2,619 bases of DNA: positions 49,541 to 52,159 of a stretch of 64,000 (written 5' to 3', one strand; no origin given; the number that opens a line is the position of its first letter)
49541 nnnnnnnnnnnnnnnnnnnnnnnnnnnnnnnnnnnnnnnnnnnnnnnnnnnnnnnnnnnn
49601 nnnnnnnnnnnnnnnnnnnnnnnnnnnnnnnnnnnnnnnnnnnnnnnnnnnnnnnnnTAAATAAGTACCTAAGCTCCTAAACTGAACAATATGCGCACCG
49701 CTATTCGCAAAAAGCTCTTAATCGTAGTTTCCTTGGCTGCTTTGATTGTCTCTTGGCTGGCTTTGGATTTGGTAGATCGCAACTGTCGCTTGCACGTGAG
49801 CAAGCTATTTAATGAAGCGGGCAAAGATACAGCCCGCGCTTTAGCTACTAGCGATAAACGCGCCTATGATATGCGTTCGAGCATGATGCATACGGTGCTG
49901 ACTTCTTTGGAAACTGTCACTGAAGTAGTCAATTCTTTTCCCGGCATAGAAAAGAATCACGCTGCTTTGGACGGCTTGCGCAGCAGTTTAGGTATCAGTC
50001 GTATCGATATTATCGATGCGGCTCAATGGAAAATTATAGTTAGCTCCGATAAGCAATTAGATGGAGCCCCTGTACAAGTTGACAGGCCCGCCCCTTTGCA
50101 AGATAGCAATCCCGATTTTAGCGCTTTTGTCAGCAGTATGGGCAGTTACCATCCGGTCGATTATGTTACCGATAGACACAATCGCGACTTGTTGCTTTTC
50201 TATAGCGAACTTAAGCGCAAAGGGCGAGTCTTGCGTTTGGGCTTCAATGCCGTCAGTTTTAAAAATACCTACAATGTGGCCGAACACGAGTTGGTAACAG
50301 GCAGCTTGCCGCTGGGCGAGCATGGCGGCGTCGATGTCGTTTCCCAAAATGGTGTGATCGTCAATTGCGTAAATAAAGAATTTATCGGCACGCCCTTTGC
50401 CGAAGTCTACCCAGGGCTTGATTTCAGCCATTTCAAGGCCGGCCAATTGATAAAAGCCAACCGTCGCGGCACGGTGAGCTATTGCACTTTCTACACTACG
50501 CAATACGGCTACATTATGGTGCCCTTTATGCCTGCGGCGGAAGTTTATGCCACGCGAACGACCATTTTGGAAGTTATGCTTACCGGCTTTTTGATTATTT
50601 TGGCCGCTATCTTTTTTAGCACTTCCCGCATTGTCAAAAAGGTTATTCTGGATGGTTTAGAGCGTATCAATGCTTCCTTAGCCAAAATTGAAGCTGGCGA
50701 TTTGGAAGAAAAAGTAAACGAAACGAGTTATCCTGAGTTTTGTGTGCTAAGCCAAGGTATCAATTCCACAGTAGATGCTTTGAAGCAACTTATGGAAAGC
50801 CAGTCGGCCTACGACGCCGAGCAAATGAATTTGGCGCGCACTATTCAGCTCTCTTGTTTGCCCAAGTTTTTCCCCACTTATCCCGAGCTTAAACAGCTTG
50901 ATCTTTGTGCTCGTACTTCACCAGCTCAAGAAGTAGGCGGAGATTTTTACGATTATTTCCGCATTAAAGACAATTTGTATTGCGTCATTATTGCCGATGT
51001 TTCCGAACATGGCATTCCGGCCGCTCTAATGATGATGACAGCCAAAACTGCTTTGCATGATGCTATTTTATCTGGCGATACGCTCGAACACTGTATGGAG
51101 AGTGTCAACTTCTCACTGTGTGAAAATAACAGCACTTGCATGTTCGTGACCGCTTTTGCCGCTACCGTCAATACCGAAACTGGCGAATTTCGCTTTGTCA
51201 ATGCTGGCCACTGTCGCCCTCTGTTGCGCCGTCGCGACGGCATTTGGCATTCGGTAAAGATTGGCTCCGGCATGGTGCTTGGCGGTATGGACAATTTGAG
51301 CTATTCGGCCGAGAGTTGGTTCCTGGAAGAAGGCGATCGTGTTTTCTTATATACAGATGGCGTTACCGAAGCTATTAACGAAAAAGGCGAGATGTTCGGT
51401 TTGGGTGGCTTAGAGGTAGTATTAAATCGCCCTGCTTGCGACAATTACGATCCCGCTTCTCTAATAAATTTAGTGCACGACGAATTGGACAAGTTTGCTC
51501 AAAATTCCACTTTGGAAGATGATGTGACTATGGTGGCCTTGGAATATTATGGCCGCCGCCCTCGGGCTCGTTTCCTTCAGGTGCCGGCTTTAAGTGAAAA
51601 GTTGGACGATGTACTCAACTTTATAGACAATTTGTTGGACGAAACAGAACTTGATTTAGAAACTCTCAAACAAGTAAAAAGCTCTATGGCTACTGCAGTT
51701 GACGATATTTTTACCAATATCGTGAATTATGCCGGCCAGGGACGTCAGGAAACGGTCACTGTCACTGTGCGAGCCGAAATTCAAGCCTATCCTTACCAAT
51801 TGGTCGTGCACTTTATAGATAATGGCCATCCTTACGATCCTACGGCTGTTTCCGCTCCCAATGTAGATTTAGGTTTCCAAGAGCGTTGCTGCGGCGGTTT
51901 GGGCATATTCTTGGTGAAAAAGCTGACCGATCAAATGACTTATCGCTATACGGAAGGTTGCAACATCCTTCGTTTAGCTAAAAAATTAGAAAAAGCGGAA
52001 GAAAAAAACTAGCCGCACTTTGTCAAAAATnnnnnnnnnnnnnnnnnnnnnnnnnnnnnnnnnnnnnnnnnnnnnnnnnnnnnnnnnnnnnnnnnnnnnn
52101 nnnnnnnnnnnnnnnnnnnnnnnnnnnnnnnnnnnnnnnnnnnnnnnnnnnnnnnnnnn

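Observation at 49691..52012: A single polypeptide combining an RsbU-like PP2C phosphatase and an RsbW-like GHKL kinase behind a TM-HAMP sensor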

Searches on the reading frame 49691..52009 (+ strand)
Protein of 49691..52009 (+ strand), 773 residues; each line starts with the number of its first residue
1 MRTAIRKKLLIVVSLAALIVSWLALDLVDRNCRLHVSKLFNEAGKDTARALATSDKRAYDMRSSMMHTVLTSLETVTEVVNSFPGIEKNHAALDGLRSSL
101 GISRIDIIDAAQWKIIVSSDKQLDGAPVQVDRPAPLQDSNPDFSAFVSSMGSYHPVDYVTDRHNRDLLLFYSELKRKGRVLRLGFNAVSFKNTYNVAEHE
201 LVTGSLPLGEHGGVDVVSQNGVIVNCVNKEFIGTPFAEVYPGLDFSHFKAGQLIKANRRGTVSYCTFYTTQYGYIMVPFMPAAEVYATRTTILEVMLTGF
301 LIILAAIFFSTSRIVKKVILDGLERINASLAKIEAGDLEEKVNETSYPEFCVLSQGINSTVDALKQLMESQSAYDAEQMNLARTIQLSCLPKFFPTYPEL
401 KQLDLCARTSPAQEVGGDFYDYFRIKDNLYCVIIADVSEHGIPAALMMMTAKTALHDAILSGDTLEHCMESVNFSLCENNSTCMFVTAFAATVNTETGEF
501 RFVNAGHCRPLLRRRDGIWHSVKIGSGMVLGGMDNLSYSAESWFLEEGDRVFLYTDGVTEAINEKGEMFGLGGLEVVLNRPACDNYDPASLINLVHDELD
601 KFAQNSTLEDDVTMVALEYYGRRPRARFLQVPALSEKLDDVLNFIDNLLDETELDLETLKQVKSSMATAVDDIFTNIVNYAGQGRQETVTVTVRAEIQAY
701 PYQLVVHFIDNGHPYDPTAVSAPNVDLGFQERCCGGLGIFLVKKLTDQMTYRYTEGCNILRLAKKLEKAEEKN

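Call 6: search_protein_families(library=pfam, proteins=[window:49691-52009:+], max_evalue=0.01)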
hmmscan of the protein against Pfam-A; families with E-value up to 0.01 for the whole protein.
window:49691-52009:+ (773 aa): 4 families
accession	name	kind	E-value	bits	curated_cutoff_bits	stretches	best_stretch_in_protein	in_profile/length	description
PF07228.17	SpoIIE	-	1.5e-42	146.2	25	1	427-619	2-191/192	Stage II sporulation protein E (SpoIIE)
PF13581.12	HATPase_c_2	-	2.6e-13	50.5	27.4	1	632-764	2-127/127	Histidine kinase-like ATPase domain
PF02518.31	HATPase_c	-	0.007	17.2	26.4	0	666-749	6-87/111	Histidine kinase-, DNA gyrase B-, and HSP90-like ATPase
PF00672.30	HAMP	-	0.0086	16.8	25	0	319-366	6-53/53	HAMP domain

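Call 7: search_protein_families(library=ncbifam, proteins=[window:49691-52009:+], max_evalue=0.01)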
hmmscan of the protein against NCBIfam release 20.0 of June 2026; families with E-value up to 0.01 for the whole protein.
window:49691-52009:+ (773 aa): 10 families
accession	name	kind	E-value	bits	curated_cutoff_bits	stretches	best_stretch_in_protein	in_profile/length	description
NF038263.1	prot_phos_SiaA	equivalog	1.8e-13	49.9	700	2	410-616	444-654/658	biofilm regulation protein phosphatase SiaA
NF045505.1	RR_RssB_Pseudo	equivalog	1.7e-08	33.9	700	1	370-562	148-342/394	two-component system response regulator RssB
TIGR02865.1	spore_II_E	equivalog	3.4e-07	28.7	490.8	1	315-566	466-715/764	stage II sporulation protein E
NF003144.0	PRK04069.1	equivalog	1.4e-05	24.5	145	1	666-769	43-146/161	anti-sigma B factor RsbW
TIGR01924.1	rsbW_low_gc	equivalog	0.00021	20.7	155.05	1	667-768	44-145/159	anti-sigma B factor RsbW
NF008184.0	PRK10935.1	equivalog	0.0007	18.3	553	1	287-370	143-228/565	nitrate/nitrite two-component system sensor histidine kinase NarQ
NF041045.1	RsbA_anti_sig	subfamily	0.0016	17.7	210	1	642-758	195-297/303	anti-sigma factor RsbA family regulatory protein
NF008318.0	PRK11107.1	equivalog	0.0017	16.5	890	1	287-381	173-265/920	two-component sensor histidine kinase BarA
NF007423.1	PRK09966.1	equivalog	0.0066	15.4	325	0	291-382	148-236/390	diguanylate cyclase DgcN/YfiN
NF033092.0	HK_WalK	equivalog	0.0086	14.7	725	1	282-384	165-263/594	cell wall metabolism sensor histidine kinase WalK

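Call 8: find_homologous_proteins(query=window:49691-52009:+)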
Query window:49691-52009:+ (773 aa): 2222 proteins with E <= 0.001 among 8000 candidates; the best 120 are listed.
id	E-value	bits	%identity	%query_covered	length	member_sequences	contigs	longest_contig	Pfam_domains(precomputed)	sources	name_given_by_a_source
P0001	0.0e+0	1659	94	100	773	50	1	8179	PF13581.13,PF07228.18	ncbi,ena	-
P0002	0.0e+0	1621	92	100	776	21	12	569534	PF13581.13,PF07228.18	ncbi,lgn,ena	-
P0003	0.0e+0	1535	86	100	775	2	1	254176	PF13581.13,PF07228.18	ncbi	ncbi:MAG: SpoIIE family protein phosphatase [Candidatus Bruticola sp.]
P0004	0.0e+0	1244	70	99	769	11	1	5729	PF13581.13,PF07228.18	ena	-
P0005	0.0e+0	1180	68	99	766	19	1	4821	PF13581.13,PF07228.18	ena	-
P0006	0.0e+0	1153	67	99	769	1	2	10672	PF00672.31,PF13581.13,PF07228.18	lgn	-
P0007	3.0e-275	933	57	99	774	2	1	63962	PF13581.13,PF07228.18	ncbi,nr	ncbi:SpoIIE family protein phosphatase [bacterium]|nr:SpoIIE family protein phosphatase [bacterium]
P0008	5.1e-273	926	57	99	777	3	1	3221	PF13581.13,PF07228.18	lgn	-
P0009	3.7e-271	920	55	99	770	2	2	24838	PF13581.13,PF07228.18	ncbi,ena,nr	ncbi:SpoIIE family protein phosphatase [bacterium]|nr:SpoIIE family protein phosphatase [bacterium]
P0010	3.9e-111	391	32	98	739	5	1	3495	PF13581.13,PF07228.18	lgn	-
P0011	2.7e-108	381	32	99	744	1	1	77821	PF13581.13,PF07228.18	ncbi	-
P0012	3.2e-108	381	37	76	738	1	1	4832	PF00672.31,PF13581.13,PF07228.18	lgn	-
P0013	5.0e-108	380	34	90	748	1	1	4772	PF13581.13,PF07228.18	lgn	-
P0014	7.8e-107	377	36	80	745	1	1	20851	PF13581.13,PF07228.18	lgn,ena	-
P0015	1.3e-106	376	32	99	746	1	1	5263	PF13581.13,PF07228.18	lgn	-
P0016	2.3e-105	372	38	71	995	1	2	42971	PF13581.13,PF07228.18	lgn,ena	-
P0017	1.7e-104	369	36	76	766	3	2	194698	PF00672.31,PF13581.13,PF07228.18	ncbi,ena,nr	ncbi:MAG: SpoIIE family protein phosphatase [Alphaproteobacteria bacterium]|nr:SpoIIE family protein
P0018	6.5e-104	367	36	77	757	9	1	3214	PF13581.13,PF07228.18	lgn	-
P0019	1.7e-103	366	37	77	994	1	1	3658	PF13581.13,PF07228.18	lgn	-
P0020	2.2e-103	365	36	76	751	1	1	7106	PF13581.13,PF07228.18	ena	-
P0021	2.2e-103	365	32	99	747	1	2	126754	PF13581.13,PF07228.18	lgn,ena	-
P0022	1.9e-102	362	35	80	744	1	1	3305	PF13581.13,PF07228.18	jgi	-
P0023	2.1e-102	362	35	76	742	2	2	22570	PF13581.13,PF07228.18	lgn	-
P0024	2.6e-102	362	36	76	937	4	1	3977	PF13581.13,PF07694.18,PF07228.18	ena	-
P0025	5.9e-102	360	32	99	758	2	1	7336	PF13581.13,PF07228.18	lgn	-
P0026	4.7e-101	357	36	76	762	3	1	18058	PF13581.13,PF07228.18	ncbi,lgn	-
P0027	1.8e-100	355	34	81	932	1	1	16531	PF13581.13,PF07694.18,PF07228.18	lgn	-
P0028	3.8e-100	354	35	77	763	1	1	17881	PF13581.13,PF07228.18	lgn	-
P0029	4.6e-100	354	35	77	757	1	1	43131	PF13581.13,PF07228.18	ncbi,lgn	-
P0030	8.1e-100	353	36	76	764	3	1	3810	PF13581.13,PF07228.18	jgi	-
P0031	1.1e-99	353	31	98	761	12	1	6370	PF13581.13,PF07228.18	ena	-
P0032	2.9e-99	352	35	79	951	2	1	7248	PF00672.31,PF13581.13,PF07694.18,PF07228.18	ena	-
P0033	2.9e-99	352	31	99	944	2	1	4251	PF13581.13,PF07694.18,PF07228.18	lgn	-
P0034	5.2e-99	351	34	80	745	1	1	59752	PF13581.13,PF07228.18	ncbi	-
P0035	8.0e-99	350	37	66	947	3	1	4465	PF13581.13,PF07694.18,PF07228.18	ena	-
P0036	1.3e-98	349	31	100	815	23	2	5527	PF13581.13,PF07228.18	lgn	-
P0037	1.8e-98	349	34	76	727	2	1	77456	PF00672.31,PF13581.13,PF07228.18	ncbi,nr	ncbi:MAG: SpoIIE family protein phosphatase [Alphaproteobacteria bacterium]|nr:SpoIIE family protein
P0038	2.1e-98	349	34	92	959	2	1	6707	PF13581.13,PF07694.18,PF07228.18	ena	-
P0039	2.1e-98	349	34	77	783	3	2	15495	PF13581.13,PF07228.18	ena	-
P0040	5.9e-98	347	32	87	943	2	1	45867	PF13581.13,PF07694.18,PF07228.18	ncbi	-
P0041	6.5e-98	347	34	76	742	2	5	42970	PF13581.13,PF07228.18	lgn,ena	-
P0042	8.8e-98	347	39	63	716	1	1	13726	PF13581.13,PF07228.18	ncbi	-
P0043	1.3e-97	346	31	99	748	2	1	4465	PF13581.13,PF07228.18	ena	-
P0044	1.3e-97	346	34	87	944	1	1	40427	PF13581.13,PF07694.18,PF07228.18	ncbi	-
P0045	1.6e-97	346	29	99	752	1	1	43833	PF13581.13,PF07228.18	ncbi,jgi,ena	ncbi:MAG: SpoIIE family protein phosphatase [Lentisphaeria bacterium]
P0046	2.4e-97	345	36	73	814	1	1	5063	PF00672.31,PF13581.13,PF07694.18,PF07228.18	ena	-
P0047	3.3e-97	345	36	67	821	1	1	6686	PF07155.18,PF13581.13,PF07694.18,PF07228.18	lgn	-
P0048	3.6e-97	345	35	76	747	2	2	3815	PF13581.13,PF07228.18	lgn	-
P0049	5.4e-97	344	37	73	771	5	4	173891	PF13581.13,PF07228.18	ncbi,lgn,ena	-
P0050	5.7e-97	344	31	88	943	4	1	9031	PF13581.13,PF07694.18,PF07228.18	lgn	-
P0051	6.5e-97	344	33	79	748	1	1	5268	PF13581.13,PF07228.18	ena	-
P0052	1.9e-96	342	35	76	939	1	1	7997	PF13581.13,PF07694.18,PF07228.18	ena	-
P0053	2.0e-96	342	34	80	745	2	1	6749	PF13581.13,PF07228.18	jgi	-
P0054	3.5e-96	341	28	99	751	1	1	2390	PF13581.13,PF07228.18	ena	-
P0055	5.4e-96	341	35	76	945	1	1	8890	PF13581.13,PF07694.18,PF07228.18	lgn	-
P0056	6.0e-96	341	35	76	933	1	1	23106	PF13581.13,PF07694.18,PF07228.18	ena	-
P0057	7.0e-96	340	35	76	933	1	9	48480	PF13581.13,PF07694.18,PF07228.18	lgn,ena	-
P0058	7.4e-96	340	31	99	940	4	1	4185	PF13581.13,PF07694.18,PF07228.18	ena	-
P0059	9.6e-96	340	35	76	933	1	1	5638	PF13581.13,PF07694.18,PF07228.18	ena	-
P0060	1.1e-95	340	35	77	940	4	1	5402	PF13581.13,PF07694.18,PF07228.18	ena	-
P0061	1.4e-95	339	35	76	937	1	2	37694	PF13581.13,PF07694.18,PF07228.18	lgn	-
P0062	1.7e-95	339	36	76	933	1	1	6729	PF13581.13,PF07694.18,PF07228.18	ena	-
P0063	1.7e-95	339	35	76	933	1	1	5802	PF13581.13,PF07694.18,PF07228.18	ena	-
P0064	1.8e-95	339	35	76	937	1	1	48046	PF13581.13,PF07694.18,PF07228.18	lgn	-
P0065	2.1e-95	339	36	66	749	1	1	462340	PF13581.13,PF07228.18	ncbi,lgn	-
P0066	2.2e-95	339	36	76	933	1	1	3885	PF13581.13,PF07694.18,PF07228.18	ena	-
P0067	2.3e-95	339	35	76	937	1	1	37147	PF13581.13,PF07694.18,PF07228.18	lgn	-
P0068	2.3e-95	339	34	77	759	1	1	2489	PF13581.13,PF07228.18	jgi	-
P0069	2.4e-95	339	33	80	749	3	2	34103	PF13581.13,PF07228.18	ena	-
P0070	2.6e-95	338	38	66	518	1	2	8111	PF13581.13,PF07228.18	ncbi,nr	ncbi:MAG: SpoIIE family protein phosphatase, partial [Clostridia bacterium]|nr:SpoIIE family protein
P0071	2.7e-95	338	35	76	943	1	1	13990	PF13581.13,PF07694.18,PF07228.18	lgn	-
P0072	2.8e-95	338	35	76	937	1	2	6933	PF13581.13,PF07694.18,PF07228.18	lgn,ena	-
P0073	2.9e-95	338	34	80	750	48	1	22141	PF13581.13,PF07228.18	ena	-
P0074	3.3e-95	338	35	76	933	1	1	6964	PF13581.13,PF07694.18,PF07228.18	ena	-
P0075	3.4e-95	338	34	77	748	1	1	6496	PF13581.13,PF07228.18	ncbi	-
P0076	4.4e-95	338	32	77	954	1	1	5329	PF13581.13,PF07694.18,PF07228.18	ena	-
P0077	4.5e-95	338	35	76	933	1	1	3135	PF13581.13,PF07694.18,PF07228.18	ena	-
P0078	4.6e-95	338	36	76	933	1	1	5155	PF13581.13,PF07694.18,PF07228.18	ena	-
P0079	4.6e-95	338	36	76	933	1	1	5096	PF13581.13,PF07694.18,PF07228.18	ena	-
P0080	5.1e-95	337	35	76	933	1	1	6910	PF13581.13,PF07694.18,PF07228.18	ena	-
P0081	5.2e-95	337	32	77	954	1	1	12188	PF13581.13,PF07694.18,PF07228.18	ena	-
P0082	5.3e-95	337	34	76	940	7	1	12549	PF13581.13,PF07694.18,PF07228.18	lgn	-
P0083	5.5e-95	337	35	76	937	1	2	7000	PF13581.13,PF07694.18,PF07228.18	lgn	-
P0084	5.8e-95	337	35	76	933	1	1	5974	PF13581.13,PF07694.18,PF07228.18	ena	-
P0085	6.2e-95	337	35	76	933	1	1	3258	PF13581.13,PF07694.18,PF07228.18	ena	-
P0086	7.4e-95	337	35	76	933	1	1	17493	PF13581.13,PF07694.18,PF07228.18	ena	-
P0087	7.5e-95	337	35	76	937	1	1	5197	PF13581.13,PF07694.18,PF07228.18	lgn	-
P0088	8.2e-95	337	35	76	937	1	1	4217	PF13581.13,PF07694.18,PF07228.18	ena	-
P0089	8.4e-95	337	35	76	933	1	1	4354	PF13581.13,PF07694.18,PF07228.18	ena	-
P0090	8.5e-95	337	35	76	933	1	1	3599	PF13581.13,PF07694.18,PF07228.18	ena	-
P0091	8.8e-95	337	35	76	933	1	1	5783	PF13581.13,PF07694.18,PF07228.18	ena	-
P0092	8.9e-95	337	35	76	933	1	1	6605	PF13581.13,PF07694.18,PF07228.18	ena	-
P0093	9.0e-95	337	35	76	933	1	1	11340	PF13581.13,PF07694.18,PF07228.18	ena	-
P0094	9.9e-95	337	35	76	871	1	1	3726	PF13581.13,PF07694.18,PF07228.18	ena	-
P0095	1.2e-94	336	34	77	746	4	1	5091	PF13581.13,PF07228.18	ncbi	-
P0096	1.2e-94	336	35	76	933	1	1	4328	PF13581.13,PF07694.18,PF07228.18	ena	-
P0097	1.3e-94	336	35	76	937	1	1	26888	PF13581.13,PF07694.18,PF07228.18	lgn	-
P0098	1.3e-94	336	35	76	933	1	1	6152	PF13581.13,PF07694.18,PF07228.18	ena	-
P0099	1.3e-94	336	35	76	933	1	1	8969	PF13581.13,PF07694.18,PF07228.18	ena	-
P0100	1.4e-94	336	35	76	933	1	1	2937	PF13581.13,PF07694.18,PF07228.18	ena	-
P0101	1.4e-94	336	33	77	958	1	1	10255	PF13581.13,PF07694.18,PF07228.18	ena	-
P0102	1.9e-94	336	34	77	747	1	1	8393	PF13581.13,PF07228.18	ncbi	-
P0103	2.6e-94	335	35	76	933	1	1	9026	PF13581.13,PF07694.18,PF07228.18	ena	-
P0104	2.6e-94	335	35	76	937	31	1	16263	PF13581.13,PF07694.18,PF07228.18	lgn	-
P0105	3.1e-94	335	35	76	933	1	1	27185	PF13581.13,PF07694.18,PF07228.18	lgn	-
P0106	3.5e-94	335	36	76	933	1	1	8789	PF13581.13,PF07694.18,PF07228.18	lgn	-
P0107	3.9e-94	335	35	76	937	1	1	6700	PF13581.13,PF07694.18,PF07228.18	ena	-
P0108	4.2e-94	334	34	76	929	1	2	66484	PF13581.13,PF07694.18,PF07228.18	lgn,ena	-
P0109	4.8e-94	334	35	76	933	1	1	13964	PF13581.13,PF07694.18,PF07228.18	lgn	-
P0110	4.9e-94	334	37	64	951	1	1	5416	PF13581.13,PF07694.18,PF07228.18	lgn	-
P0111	4.9e-94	334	31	98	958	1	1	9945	PF13581.13,PF07694.18,PF07228.18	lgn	-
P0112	5.4e-94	334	35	76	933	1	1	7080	PF13581.13,PF07694.18,PF07228.18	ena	-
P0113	5.7e-94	334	35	76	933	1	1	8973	PF13581.13,PF07694.18,PF07228.18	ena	-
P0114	5.7e-94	334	35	76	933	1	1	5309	PF13581.13,PF07694.18,PF07228.18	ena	-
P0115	6.5e-94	334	32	99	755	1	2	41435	PF13581.13,PF07228.18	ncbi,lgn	-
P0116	6.6e-94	334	34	76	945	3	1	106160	PF13581.13,PF07694.18,PF07228.18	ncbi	-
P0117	6.7e-94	334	35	76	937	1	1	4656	PF13581.13,PF07694.18,PF07228.18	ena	-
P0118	1.0e-93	333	35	76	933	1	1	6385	PF13581.13,PF07694.18,PF07228.18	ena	-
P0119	1.0e-93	333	39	65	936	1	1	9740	PF07155.18,PF13581.13,PF07694.18,PF07228.18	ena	-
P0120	1.1e-93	333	33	79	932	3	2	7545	PF13581.13,PF07694.18,PF07228.18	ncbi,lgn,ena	-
